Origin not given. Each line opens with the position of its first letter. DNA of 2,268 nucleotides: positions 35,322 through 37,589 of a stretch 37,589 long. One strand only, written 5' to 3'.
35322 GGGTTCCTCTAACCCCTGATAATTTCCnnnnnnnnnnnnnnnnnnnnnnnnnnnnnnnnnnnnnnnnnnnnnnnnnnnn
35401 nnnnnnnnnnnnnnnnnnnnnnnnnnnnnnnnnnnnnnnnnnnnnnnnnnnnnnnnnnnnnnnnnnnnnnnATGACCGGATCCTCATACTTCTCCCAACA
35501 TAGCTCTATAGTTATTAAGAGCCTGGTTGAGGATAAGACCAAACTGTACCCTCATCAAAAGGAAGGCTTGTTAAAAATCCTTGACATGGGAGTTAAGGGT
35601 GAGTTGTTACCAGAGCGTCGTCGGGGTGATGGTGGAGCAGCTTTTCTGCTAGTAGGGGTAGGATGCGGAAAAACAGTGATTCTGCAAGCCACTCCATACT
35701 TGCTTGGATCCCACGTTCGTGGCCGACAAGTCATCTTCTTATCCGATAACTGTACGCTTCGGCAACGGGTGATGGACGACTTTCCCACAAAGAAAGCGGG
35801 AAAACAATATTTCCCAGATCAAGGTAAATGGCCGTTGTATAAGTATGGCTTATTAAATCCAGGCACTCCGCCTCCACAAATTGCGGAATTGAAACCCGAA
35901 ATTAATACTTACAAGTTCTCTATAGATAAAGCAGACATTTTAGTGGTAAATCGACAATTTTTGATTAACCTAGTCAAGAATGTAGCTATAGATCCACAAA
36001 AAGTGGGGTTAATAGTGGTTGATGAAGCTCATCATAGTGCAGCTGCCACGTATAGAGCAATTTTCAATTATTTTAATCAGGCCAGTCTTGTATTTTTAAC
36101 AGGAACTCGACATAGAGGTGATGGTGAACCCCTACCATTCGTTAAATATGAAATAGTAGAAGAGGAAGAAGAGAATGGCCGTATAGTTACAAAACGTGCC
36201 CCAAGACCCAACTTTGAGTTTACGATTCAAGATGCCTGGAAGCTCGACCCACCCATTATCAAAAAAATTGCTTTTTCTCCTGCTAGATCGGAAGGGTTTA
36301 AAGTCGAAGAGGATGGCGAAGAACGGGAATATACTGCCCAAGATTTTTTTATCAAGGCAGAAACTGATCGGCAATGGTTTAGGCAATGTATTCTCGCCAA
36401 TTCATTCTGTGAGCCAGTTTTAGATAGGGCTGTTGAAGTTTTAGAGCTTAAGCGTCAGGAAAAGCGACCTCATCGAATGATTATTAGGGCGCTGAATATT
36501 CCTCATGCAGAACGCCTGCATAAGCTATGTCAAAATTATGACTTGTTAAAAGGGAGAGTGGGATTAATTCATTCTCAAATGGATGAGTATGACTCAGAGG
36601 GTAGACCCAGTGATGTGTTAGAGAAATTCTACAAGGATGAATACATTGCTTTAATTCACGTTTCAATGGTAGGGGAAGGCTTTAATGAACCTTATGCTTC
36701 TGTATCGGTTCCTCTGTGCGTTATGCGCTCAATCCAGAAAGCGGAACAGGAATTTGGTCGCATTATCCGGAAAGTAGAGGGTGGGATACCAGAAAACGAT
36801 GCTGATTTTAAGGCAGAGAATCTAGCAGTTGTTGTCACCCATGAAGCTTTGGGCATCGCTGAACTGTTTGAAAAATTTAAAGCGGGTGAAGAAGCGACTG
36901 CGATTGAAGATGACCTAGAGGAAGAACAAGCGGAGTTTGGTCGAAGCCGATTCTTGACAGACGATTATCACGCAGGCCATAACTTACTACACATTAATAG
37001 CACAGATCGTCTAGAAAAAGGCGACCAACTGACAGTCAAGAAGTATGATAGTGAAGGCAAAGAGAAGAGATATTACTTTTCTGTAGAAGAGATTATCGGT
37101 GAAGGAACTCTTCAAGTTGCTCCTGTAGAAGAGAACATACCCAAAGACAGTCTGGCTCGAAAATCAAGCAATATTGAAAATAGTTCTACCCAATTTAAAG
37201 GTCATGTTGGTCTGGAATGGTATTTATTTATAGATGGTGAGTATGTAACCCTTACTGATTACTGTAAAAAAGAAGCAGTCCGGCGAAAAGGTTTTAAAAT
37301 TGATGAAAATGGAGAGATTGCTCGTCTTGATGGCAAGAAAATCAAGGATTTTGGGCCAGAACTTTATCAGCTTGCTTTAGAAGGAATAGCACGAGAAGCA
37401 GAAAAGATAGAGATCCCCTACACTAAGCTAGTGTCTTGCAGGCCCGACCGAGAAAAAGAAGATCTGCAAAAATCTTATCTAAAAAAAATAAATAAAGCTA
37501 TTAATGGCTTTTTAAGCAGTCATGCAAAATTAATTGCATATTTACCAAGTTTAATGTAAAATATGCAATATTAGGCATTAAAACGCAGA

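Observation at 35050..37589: AT-rich island without HIP1 sites encodes a translationally coupled HNH nuclease and DEAH helicase with an unknown C-terminal domain; the window cuts it off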

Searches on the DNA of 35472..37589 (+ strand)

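Call 58: search_rna_families(sources=[L003, L041, L004], threshold=gathering)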
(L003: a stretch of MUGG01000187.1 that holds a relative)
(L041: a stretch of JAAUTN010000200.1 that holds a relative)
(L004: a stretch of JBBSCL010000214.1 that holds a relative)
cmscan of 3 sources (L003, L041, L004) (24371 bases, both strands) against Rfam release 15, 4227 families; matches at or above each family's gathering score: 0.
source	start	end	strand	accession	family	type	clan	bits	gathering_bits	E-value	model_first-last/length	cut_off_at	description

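Call 84: search_dna_similar(query=window:37500-37589:+, collection=plasmids, mode=distant, max_evalue=1, max_rows=10)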
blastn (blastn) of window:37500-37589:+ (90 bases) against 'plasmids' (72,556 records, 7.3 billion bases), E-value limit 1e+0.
Records with a match: 6; places in all: 6; records where one place covers at least 80% of the query: 0.
Best place of each record, by identity: 90-95% 2; 80-90% 3; 60-80% 1.
By first word of the organism name: Nostoc 2; Clostridium 2; Cylindrospermopsis 1; Candidatus 1.
By predicted mobility (MOB-suite, as given by PLSDB): mobilizable 3; non-mobilizable 2; conjugative 1.
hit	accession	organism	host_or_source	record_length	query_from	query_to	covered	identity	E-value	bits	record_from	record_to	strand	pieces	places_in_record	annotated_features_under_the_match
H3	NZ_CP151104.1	Nostoc sp. UHCC 0302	isolated culture,lake sediment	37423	4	65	69%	74.6%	7e-1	39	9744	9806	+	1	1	none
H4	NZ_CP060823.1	Cylindrospermopsis curvispora GIHE-G1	Water for algae observation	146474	3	43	46%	86.0%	2e-2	45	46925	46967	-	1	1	none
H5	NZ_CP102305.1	Clostridium perfringens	swine,mixed culture,fecal sample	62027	23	65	48%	81.4%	7e-1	39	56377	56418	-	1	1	hypothetical protein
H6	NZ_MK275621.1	Clostridium perfringens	neonatal piglet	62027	23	65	48%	81.4%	7e-1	39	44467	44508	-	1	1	hypothetical protein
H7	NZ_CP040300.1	Nostoc sp. TCL26-01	Leiosporoceros dussii,pure culture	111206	13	44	36%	90.6%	2e-2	46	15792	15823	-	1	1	none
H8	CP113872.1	Candidatus Megaera polyxenophila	Euplotes woodruffi,mixed host and ...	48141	48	74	30%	92.6%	2e-1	41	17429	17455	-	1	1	hypothetical protein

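Call 103: build_rna_model(alignment_id=A7, structure=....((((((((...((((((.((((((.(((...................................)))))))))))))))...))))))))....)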
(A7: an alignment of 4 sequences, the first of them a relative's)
Model R1 built from alignment A7 (4 sequences, 97 columns); structure: as given.
model positions 96; base pairs 23; branch points 0; effective number of sequences 1.47; information 0.596 bits per position. Calibrated on 0.2 Mb of random sequence (short: E-values are rough).
structure used (alignment columns):
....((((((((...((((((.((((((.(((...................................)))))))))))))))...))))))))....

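Call 104: search_with_rna_model(model_id=R1, sources=[window, L001, L002, L003, L004, L006, L007, L008, L009, L010, L011, L012, L013, L014, L015, L016, L017, L018, L019, L020, L021, L022, L023, L024, L025, L026, L027, L028, L029, L030, L031, L032, L033, L034, L035, L036, L037, L038, L039, L040, L041, L042, L043, L044, L045, L046, L047, L048, L049, L051, L052], max_evalue=1, show_alignments=6)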
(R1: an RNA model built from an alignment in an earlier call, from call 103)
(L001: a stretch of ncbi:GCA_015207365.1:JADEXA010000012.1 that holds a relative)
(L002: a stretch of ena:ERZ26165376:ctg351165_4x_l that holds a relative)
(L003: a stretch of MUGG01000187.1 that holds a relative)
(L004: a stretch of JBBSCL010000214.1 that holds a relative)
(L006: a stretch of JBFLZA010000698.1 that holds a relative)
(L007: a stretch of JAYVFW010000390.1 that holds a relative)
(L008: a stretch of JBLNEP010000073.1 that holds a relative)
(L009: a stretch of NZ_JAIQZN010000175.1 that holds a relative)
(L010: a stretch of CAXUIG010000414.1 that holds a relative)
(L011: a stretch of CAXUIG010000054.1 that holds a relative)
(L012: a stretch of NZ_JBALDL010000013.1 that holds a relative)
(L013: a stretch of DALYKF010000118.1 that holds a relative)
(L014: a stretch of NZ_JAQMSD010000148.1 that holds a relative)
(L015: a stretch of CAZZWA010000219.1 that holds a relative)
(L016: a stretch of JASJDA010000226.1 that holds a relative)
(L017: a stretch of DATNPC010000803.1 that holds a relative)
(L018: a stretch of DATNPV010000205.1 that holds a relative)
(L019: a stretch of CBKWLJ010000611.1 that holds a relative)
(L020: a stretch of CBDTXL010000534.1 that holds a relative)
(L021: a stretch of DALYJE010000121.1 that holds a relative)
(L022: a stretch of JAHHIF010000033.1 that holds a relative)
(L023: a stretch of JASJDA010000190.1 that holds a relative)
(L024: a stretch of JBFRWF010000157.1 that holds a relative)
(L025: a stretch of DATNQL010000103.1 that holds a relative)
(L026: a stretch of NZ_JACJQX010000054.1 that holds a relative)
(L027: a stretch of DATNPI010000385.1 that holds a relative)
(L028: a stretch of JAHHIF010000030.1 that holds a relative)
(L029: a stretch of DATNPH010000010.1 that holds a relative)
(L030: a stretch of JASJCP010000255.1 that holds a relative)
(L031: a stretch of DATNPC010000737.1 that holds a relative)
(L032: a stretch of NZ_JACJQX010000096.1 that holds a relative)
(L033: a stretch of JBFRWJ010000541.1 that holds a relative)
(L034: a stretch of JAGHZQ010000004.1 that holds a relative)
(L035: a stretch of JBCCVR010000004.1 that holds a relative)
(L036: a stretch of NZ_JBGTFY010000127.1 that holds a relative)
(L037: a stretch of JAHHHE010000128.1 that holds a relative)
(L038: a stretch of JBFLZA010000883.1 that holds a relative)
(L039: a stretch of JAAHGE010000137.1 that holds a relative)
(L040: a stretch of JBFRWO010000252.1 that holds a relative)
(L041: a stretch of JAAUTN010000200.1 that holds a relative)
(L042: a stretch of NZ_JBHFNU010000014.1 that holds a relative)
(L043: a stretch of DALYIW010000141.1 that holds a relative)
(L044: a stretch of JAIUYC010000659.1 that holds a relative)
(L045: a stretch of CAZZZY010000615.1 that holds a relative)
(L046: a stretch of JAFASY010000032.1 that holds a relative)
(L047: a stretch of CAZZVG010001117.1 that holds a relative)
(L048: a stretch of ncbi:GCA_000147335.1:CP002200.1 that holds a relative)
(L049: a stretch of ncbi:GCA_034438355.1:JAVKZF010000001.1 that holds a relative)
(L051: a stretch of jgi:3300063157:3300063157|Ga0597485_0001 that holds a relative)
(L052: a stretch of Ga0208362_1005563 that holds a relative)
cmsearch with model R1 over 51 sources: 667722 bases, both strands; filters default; matches with E-value up to 1: 17.
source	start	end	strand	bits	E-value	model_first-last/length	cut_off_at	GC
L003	2816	2911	+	111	6.1e-29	1-96/96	no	0.55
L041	8946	9041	+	106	1.8e-27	1-96/96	no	0.52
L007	12355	12450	+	100.3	8.3e-26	1-96/96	no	0.53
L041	6034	6128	+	79.1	1.3e-19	1-96/96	no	0.48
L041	11591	11685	+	69.9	6.7e-17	1-96/96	no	0.54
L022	16205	16287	-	66.8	5.4e-16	8-90/96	no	0.51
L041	2490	2584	+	42.9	5.3e-09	1-96/96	no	0.57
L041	1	94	+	41.2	1.6e-08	1-96/96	no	0.54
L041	3866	3960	+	32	8.2e-06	1-96/96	no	0.53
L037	15004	15099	+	31.7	1e-05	1-96/96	no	0.46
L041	8947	9042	-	30.5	2.2e-05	1-96/96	no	0.52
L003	4695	4787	+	25.4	0.00068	1-96/96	no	0.56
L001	20909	20964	-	24.1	0.0016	1-96/96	no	0.52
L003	2817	2912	-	20.8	0.015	1-96/96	no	0.56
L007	12356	12451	-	18.9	0.055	1-96/96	no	0.54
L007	13645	13738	+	16.9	0.22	1-96/96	no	0.49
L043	4309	4402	-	15.5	0.56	1-96/96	no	0.44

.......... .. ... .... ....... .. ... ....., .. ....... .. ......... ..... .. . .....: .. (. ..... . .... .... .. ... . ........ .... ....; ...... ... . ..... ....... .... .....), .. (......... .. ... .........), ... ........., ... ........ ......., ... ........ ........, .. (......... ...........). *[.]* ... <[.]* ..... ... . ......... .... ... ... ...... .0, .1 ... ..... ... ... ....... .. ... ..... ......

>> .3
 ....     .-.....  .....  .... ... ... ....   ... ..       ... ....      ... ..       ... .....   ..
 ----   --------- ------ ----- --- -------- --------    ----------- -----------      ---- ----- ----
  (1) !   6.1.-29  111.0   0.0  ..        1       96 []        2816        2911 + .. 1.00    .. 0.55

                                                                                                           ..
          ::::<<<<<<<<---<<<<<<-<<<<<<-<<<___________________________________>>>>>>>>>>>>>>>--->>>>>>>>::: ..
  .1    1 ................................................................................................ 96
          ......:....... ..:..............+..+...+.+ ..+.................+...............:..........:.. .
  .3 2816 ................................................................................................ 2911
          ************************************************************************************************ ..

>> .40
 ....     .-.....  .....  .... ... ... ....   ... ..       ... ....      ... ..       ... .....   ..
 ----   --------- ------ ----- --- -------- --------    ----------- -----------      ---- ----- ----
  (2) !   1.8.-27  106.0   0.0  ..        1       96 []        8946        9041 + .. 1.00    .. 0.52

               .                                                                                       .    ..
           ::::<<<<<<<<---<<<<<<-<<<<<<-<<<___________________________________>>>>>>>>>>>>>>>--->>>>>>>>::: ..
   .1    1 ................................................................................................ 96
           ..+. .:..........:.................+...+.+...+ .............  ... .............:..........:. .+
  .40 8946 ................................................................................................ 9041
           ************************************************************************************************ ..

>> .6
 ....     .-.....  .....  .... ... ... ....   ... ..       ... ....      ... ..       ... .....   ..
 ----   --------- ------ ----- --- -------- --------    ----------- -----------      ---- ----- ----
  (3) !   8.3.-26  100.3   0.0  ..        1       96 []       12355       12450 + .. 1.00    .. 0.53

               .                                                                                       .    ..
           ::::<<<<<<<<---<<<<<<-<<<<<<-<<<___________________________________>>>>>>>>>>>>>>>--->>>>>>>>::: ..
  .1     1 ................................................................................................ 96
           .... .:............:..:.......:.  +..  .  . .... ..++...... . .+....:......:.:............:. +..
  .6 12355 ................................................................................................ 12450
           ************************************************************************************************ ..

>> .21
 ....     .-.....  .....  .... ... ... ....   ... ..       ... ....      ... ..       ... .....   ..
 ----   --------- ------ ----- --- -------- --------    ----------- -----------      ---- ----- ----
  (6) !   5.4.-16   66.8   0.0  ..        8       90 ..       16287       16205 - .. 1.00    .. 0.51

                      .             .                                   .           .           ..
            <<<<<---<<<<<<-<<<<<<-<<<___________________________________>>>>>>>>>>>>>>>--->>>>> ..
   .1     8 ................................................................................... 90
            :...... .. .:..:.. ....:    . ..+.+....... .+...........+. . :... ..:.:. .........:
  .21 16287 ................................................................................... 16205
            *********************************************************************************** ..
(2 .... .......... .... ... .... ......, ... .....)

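Call 113: search_with_rna_model(model_id=R1, sources=[L003, L007, L022, L037, L041], max_evalue=0.0001, make_alignment=true)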
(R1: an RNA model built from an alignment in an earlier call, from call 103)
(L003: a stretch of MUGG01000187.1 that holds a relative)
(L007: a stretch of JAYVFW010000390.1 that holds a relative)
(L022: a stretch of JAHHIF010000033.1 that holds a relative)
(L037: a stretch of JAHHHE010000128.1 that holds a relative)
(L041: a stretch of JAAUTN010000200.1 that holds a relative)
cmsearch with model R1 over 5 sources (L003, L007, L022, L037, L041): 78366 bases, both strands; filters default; matches with E-value up to 0.0001: 12.
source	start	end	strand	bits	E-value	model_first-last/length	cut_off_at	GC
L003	2816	2911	+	111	7.2e-30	1-96/96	no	0.55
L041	8946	9041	+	106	2.1e-28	1-96/96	no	0.52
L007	12355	12450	+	100.3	9.7e-27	1-96/96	no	0.53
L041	6034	6128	+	79.1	1.5e-20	1-96/96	no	0.48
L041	11591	11685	+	69.9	7.9e-18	1-96/96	no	0.54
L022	16205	16287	-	66.8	6.4e-17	8-90/96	no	0.51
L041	2490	2584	+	42.9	6.3e-10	1-96/96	no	0.57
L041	1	94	+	41.2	1.9e-09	1-96/96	no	0.54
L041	3866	3960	+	32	9.6e-07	1-96/96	no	0.53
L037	15004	15099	+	31.7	1.2e-06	1-96/96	no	0.46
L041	8947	9042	-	30.5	2.6e-06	1-96/96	no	0.52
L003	4695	4787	+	25.4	8e-05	1-96/96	no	0.56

Alignment A8: 12 matches aligned to the model, 110 columns, each read 5' to 3' on its own strand. Consensus structure (alignment columns), stored with it:
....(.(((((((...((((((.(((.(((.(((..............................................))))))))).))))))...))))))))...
